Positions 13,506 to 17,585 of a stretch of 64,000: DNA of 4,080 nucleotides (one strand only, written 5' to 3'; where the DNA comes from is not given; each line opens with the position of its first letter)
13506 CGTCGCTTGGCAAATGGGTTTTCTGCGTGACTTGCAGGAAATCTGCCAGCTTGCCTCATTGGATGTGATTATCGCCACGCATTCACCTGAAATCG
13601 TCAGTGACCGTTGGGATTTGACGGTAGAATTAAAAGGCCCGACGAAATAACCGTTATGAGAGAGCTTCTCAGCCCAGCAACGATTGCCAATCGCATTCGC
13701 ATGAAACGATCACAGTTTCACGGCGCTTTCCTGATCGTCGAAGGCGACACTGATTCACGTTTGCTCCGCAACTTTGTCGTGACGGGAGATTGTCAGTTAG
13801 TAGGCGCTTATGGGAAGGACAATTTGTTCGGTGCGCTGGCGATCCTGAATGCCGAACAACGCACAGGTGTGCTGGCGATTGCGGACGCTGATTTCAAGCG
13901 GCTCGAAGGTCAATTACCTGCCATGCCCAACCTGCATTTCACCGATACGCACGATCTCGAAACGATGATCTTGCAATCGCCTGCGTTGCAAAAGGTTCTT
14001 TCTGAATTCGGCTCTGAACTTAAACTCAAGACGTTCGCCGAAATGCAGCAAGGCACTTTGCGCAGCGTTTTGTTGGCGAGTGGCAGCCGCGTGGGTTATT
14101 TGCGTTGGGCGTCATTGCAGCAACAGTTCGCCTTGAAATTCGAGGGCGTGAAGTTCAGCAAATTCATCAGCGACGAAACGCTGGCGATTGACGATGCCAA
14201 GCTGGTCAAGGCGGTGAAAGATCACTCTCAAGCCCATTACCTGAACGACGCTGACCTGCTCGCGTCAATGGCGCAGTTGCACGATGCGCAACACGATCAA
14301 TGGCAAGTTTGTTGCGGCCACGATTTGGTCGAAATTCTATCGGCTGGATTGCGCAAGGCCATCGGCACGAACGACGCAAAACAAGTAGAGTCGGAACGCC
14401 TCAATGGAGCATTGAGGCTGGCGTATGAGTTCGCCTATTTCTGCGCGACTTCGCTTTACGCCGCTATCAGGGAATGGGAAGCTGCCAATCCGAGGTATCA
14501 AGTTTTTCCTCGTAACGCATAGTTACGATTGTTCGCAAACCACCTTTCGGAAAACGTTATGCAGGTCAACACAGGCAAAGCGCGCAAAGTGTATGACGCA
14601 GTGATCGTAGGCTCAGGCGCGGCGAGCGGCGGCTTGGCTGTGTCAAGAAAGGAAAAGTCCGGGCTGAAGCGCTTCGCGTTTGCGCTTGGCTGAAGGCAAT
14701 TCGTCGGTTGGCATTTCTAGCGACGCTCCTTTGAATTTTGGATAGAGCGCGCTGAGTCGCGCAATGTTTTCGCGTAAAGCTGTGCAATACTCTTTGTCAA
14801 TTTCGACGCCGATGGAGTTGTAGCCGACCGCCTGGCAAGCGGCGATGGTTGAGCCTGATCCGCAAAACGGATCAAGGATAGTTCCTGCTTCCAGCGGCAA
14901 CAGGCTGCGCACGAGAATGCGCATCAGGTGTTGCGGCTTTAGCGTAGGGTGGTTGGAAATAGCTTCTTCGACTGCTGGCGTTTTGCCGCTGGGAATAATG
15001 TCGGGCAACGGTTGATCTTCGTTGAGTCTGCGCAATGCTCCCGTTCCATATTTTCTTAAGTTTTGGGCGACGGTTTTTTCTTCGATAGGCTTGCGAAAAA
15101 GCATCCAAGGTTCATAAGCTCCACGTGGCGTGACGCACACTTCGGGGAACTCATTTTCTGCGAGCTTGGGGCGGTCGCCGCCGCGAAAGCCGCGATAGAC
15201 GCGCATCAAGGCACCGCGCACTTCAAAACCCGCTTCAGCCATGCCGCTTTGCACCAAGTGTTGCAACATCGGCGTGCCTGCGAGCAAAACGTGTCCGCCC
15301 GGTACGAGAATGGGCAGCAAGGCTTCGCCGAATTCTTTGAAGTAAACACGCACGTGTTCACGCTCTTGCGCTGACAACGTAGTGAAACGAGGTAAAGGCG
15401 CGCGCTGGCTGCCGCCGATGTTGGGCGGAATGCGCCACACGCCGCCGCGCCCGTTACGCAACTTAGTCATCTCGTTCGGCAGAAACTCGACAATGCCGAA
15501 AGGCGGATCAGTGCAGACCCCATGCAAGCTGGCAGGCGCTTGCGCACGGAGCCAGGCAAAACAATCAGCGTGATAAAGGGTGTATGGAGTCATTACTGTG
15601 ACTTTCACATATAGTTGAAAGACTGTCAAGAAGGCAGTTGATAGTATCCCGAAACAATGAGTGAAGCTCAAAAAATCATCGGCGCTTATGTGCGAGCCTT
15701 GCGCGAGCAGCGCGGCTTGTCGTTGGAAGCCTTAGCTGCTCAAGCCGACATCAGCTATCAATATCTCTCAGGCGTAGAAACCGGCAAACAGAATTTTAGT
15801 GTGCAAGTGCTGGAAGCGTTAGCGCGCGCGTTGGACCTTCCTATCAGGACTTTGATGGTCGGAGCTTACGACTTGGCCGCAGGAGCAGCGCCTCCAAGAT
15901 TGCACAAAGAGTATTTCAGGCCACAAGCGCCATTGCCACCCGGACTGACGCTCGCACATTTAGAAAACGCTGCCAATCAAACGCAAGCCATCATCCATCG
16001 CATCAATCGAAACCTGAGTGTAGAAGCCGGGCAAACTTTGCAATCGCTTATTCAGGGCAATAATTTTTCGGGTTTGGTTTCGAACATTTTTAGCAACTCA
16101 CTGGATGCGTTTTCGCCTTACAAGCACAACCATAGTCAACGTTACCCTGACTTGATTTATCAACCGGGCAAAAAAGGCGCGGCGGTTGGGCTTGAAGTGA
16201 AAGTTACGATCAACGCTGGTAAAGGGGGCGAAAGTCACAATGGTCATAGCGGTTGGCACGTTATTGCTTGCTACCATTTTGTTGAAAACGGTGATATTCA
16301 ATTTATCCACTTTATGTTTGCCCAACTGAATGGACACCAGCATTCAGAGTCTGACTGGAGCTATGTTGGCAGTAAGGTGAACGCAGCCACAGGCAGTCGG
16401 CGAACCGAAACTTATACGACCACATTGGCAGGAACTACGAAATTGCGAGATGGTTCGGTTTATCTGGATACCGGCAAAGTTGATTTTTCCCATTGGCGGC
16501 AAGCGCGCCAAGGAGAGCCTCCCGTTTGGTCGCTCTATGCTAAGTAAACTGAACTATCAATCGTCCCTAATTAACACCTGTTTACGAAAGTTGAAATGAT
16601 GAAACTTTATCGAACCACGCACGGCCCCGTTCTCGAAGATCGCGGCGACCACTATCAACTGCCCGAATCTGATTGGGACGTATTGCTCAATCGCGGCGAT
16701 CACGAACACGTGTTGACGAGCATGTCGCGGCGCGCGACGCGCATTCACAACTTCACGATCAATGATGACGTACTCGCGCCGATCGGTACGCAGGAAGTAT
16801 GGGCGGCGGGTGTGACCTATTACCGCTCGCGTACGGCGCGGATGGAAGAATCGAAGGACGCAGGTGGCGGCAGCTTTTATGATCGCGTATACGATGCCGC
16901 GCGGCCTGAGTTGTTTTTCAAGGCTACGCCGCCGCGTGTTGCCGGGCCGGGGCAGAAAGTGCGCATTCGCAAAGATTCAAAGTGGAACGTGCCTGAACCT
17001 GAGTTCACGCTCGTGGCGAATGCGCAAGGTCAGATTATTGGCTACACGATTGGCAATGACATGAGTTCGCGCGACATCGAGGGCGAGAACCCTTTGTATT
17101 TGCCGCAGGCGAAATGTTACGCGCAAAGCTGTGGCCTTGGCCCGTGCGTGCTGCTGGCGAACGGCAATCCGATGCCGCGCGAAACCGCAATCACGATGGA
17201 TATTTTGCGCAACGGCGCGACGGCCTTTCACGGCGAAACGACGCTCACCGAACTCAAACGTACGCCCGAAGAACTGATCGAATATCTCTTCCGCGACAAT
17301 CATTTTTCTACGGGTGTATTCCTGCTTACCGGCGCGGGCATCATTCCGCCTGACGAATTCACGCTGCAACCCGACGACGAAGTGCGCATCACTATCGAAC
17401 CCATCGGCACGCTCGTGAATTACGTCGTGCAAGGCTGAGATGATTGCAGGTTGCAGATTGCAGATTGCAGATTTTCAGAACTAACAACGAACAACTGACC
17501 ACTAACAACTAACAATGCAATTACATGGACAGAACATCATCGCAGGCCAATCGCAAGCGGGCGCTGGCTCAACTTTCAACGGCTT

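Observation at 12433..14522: PARIS-like two-gene defense module: ABC ATPase (AriA-like) plus DUF4435/TOPRIM protein (AriB-like) in an AT-rich islet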

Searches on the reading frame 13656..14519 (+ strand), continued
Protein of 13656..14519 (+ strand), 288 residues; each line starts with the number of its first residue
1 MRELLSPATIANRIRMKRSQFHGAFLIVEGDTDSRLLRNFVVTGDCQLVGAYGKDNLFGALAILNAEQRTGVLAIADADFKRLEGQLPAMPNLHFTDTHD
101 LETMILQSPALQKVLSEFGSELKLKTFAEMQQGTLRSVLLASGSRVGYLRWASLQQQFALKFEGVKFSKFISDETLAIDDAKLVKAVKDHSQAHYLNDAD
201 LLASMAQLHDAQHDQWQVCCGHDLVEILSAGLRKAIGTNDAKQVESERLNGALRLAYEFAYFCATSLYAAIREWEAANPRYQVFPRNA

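Call 65: search_protein_families(library=padloc, proteins=[L092:2465-3457:+], max_evalue=0.1)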
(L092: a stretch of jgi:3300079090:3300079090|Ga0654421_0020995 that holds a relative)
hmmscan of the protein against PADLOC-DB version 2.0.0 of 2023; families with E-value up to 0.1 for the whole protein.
L092:2465-3457:+ (330 aa): 1 family
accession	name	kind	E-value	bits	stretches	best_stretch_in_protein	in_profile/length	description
PDLC02645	DrmMI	-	0.037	10.2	1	153-205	416-468/772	DrmMI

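Call 78: find_related_loci(query=A1, collection=viral_contigs, flank=5000)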
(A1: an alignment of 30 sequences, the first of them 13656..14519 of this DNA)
Query A1 (288 aa) in viral_contigs; peptide patterns used: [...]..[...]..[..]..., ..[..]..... (x = any residue, [..] = any of these).
20 stretches matched a pattern, but none encodes a relative of the query by tblastn (E <= 1e-3).

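Call 89: search_protein_families(library=pfam, proteins=[L033:5264-6502:+, L033:8851-9861:-, L092:2465-3457:+, L033:4579-5151:+, L033:3213-4487:+], max_evalue=0.001)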
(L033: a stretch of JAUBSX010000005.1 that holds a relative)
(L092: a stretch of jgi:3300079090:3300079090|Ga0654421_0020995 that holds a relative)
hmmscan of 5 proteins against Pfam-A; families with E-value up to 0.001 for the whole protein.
L033:5264-6502:+ (413 aa): 2 families
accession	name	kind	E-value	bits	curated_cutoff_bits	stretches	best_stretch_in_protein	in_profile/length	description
PF00149.33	Metallophos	-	5.4e-12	47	21.5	1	2-234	1-190/191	Calcineurin-like phosphoesterase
PF12850.12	Metallophos_2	-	4.1e-06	27.3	27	0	225-272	109-152/154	Calcineurin-like phosphoesterase superfamily domain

L033:8851-9861:- (336 aa): 2 families
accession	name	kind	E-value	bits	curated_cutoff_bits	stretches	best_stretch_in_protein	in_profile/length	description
PF00551.24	Formyl_trans_N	-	7e-40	137.1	26.1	1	1-181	2-181/181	Formyl transferase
PF02911.23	Formyl_trans_C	-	2.5e-17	63.3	21.1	1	205-321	2-99/100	Formyl transferase, C-terminal domain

L092:2465-3457:+ (330 aa): 0 families

L033:4579-5151:+ (191 aa): 1 family
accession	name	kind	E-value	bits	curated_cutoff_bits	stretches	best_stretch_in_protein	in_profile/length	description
PF05685.18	Uma2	-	1.3e-36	126.2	27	1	13-169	2-159/172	Putative restriction endonuclease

L033:3213-4487:+ (425 aa): 2 families
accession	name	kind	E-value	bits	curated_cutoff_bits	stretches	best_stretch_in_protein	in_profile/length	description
PF01068.26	DNA_ligase_A_M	-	4.3e-07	30.3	26.2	1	153-271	19-141/204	ATP dependent DNA ligase domain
PF04679.21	DNA_ligase_A_C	-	4.2e-05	24.3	27.5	0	359-395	5-41/94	ATP dependent DNA ligase C terminal region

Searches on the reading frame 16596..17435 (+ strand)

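Call 33: search_protein_families(library=pfam, proteins=[window:16596-17435:+], max_evalue=1)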
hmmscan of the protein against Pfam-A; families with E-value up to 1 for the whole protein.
window:16596-17435:+ (280 aa): 1 family
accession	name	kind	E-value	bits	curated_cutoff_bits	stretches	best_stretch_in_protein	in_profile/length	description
PF01557.24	FAA_hydrolase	-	7.6e-18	65.4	23.9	1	107-278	34-214/214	Fumarylacetoacetate (FAA) hydrolase C-terminal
